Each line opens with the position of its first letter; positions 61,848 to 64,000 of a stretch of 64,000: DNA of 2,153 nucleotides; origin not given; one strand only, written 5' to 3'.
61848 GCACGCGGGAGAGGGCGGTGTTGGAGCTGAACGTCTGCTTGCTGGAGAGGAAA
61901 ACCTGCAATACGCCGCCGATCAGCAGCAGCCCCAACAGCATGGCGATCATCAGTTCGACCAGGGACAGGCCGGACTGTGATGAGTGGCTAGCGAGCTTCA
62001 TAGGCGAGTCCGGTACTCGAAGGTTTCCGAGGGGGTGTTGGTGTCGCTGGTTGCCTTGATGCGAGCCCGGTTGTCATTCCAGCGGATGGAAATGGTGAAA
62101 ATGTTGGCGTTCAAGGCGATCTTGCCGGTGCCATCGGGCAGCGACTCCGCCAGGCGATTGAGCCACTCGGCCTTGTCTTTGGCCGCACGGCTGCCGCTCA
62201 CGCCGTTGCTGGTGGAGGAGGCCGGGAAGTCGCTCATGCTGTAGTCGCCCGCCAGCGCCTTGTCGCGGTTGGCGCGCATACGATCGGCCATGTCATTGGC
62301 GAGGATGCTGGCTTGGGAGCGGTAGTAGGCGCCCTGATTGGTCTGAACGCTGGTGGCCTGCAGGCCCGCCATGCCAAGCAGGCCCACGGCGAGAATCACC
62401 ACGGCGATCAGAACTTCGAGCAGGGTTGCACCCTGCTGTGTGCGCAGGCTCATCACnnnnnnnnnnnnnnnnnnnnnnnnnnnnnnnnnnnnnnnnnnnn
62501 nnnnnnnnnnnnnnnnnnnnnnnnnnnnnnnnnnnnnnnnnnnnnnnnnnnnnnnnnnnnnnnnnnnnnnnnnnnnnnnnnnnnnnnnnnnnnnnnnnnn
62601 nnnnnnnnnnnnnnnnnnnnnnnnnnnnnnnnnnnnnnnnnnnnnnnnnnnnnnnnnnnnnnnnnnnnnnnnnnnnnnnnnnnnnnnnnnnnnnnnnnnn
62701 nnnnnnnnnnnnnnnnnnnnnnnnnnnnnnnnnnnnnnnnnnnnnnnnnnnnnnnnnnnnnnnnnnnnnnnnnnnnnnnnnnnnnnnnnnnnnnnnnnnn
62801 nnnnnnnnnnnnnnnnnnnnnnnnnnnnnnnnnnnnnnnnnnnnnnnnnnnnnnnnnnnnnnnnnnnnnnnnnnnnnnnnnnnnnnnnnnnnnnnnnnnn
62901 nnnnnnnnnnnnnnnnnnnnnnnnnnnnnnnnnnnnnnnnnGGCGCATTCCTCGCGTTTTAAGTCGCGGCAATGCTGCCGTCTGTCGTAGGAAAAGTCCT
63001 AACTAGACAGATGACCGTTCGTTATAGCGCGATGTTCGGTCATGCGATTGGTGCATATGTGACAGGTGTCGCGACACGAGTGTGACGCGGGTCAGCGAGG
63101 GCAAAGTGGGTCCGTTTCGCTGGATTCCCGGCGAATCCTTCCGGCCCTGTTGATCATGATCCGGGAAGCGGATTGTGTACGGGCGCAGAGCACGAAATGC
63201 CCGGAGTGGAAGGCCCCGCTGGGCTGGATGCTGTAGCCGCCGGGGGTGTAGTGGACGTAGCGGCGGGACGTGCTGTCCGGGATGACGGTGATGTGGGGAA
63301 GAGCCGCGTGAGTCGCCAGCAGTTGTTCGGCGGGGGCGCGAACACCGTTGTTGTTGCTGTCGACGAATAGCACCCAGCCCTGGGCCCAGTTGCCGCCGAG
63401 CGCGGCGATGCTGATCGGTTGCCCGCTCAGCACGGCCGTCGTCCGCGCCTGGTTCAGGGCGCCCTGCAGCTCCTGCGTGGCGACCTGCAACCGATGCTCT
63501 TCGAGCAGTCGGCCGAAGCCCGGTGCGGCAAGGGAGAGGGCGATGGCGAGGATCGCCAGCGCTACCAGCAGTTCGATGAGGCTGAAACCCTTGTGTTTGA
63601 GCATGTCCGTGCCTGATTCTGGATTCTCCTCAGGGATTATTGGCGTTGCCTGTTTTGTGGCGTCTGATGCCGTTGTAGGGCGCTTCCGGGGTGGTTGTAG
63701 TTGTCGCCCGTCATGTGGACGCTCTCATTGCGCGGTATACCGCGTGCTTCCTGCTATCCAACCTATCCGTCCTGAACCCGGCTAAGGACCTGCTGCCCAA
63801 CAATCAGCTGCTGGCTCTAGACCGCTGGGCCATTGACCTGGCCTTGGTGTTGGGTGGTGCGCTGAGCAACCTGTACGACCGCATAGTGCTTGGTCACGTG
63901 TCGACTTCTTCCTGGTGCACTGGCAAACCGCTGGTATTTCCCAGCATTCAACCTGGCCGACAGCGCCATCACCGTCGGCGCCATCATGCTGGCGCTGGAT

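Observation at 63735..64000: Diverged, internally deleted second copy of ileS-lspA immediately beyond fimT, bracketing the minor-pilin cluster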

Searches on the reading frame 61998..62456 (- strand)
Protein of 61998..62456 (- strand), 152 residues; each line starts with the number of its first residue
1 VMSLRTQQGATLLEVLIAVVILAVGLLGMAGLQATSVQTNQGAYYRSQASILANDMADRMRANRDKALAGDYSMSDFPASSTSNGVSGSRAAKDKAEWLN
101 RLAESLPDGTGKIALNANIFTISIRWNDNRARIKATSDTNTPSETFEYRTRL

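Call 7: search_protein_families(library=ncbifam, proteins=[window:61998-62456:-])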
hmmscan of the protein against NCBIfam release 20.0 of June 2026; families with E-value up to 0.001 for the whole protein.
window:61998-62456:- (152 aa): 1 family
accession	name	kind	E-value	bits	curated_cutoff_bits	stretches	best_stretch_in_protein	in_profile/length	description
TIGR02523.1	type_IV_pilV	equivalog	8.3e-27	94.4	52.2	1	7-126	1-138/139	type IV pilus modification protein PilV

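Call 8: search_protein_families(library=pfam, proteins=[window:61998-62456:-])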
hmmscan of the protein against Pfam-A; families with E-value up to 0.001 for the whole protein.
window:61998-62456:- (152 aa): 2 families
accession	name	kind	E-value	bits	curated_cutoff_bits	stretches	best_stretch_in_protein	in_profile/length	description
PF22150.1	Tt1218-like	-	1.5e-06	28.6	27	1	31-68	1-36/76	Type IV pilin Tt1218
PF07963.17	N_methyl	-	3.3e-06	26.9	21.2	1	5-29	2-26/27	Prokaryotic N-terminal methylation motif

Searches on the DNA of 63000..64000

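Call 56: search_rna_families(source=window, start=63000, end=64000, threshold=evalue, max_evalue=1)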
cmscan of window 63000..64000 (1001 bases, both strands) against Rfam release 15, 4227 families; matches with E-value up to 1: 0.
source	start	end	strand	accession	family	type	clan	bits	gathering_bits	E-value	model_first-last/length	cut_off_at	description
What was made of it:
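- There is no Rfam match (call 56).
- Tried and rejected: Known RNA family (call 56).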
